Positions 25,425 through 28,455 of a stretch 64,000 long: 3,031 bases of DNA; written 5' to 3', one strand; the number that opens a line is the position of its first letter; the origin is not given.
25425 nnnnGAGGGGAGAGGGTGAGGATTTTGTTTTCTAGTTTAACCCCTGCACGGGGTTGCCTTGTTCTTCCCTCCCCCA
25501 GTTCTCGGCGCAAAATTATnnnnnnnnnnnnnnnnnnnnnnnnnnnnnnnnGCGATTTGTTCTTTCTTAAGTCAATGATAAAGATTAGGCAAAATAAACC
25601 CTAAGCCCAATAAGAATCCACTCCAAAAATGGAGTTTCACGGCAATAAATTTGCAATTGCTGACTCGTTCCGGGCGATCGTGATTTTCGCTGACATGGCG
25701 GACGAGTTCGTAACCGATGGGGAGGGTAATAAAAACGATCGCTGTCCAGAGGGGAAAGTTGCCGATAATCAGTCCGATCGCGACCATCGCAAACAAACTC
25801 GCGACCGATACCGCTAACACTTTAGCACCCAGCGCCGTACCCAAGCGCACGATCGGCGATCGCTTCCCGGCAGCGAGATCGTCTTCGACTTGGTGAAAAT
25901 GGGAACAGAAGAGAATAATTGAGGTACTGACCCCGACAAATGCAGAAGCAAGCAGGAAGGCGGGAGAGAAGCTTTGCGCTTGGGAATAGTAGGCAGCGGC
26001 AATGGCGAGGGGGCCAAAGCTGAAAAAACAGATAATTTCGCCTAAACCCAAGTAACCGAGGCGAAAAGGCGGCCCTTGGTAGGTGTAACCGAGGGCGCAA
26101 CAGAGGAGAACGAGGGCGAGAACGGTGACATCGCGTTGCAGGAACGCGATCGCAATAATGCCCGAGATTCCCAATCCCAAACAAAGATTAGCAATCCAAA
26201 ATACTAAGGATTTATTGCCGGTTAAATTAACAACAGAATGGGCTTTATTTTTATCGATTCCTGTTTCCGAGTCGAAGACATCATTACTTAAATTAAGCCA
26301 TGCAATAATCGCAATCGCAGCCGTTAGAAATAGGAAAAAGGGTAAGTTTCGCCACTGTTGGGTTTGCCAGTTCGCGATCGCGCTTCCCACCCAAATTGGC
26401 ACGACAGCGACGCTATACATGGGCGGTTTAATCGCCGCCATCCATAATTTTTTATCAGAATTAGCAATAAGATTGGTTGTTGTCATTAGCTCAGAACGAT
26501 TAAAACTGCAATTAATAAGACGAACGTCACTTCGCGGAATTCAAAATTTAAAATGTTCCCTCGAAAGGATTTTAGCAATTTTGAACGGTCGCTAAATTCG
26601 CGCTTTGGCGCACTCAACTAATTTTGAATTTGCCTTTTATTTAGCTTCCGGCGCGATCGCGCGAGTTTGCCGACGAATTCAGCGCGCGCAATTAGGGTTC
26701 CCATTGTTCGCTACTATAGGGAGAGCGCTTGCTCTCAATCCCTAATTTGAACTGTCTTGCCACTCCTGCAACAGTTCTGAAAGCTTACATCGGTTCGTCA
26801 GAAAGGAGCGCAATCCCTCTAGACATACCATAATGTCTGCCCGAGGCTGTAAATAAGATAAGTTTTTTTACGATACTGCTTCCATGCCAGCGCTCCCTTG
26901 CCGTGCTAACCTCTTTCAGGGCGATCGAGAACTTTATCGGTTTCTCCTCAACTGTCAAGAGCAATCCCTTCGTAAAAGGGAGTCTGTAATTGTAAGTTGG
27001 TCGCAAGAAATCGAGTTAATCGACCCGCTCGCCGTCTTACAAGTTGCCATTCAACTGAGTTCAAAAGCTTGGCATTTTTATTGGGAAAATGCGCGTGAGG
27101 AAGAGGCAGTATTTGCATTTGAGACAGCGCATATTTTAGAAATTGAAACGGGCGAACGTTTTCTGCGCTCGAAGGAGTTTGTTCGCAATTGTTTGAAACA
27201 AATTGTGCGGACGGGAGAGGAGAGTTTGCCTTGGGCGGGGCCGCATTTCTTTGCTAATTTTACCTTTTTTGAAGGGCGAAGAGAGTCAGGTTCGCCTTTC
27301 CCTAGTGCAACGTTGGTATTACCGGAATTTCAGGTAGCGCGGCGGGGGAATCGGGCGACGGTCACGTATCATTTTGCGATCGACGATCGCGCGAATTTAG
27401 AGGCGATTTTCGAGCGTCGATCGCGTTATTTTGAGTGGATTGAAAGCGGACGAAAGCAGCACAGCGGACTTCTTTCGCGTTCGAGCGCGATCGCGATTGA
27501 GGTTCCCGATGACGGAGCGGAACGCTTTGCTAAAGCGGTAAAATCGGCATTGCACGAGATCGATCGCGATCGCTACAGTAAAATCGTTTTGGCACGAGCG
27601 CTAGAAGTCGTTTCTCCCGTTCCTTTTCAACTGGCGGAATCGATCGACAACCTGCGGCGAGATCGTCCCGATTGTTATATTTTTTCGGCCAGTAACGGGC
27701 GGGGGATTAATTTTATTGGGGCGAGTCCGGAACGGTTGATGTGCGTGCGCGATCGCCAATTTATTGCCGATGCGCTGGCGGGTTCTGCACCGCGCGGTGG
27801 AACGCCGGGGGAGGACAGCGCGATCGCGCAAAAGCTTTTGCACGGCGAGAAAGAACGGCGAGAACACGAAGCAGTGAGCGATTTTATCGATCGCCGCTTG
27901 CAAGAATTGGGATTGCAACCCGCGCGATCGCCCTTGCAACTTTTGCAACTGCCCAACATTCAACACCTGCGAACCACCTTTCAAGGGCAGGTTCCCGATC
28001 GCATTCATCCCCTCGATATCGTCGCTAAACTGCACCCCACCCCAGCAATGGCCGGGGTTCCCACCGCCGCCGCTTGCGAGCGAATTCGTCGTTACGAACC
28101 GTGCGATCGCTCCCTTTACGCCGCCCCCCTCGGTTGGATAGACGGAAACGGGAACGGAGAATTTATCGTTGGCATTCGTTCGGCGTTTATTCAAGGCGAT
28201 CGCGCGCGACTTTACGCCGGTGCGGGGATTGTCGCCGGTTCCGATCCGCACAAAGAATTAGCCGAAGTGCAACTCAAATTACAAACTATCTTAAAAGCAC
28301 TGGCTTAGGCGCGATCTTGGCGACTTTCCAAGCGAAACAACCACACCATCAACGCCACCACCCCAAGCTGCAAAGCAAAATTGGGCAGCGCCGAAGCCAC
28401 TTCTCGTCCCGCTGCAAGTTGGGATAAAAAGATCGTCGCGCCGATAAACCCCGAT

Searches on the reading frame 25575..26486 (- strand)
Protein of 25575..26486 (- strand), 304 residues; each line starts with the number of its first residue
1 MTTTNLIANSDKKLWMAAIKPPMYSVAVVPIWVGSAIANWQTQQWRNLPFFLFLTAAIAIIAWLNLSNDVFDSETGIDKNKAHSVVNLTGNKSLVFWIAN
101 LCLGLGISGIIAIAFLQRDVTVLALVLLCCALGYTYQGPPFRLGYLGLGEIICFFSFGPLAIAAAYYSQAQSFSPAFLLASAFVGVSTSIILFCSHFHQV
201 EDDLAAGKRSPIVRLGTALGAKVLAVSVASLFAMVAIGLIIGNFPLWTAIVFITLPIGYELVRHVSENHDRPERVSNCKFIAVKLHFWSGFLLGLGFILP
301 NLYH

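Call 9: search_protein_families(library=pfam, proteins=[window:25575-26486:-], max_evalue=0.00001)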
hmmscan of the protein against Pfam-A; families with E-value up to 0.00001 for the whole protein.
window:25575-26486:- (304 aa): 1 family
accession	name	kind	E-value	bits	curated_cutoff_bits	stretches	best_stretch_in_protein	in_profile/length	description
PF01040.23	UbiA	-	2.2e-31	109.5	34.2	1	27-276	1-244/250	UbiA prenyltransferase family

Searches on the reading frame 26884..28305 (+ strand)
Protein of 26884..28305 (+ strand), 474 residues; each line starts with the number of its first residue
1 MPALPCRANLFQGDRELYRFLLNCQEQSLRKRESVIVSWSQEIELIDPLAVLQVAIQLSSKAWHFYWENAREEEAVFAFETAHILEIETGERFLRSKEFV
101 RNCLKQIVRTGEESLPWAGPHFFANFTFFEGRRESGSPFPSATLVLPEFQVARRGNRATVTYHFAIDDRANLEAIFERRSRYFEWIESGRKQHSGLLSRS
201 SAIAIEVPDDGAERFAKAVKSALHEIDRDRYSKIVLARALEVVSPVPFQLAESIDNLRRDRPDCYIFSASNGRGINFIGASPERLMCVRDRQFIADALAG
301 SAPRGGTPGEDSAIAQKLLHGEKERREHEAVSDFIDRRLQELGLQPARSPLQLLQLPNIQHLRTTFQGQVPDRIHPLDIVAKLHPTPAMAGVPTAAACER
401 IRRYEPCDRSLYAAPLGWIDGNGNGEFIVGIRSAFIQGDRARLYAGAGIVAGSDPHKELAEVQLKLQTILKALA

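Call 9: search_protein_families(library=pfam, proteins=[window:26884-28305:+], max_evalue=0.00001)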
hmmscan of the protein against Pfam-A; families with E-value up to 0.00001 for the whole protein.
window:26884-28305:+ (474 aa): 1 family
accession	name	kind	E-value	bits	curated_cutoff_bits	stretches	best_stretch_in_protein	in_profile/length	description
PF00425.24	Chorismate_bind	-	1.5e-70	238.1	27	1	213-465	3-257/257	chorismate binding enzyme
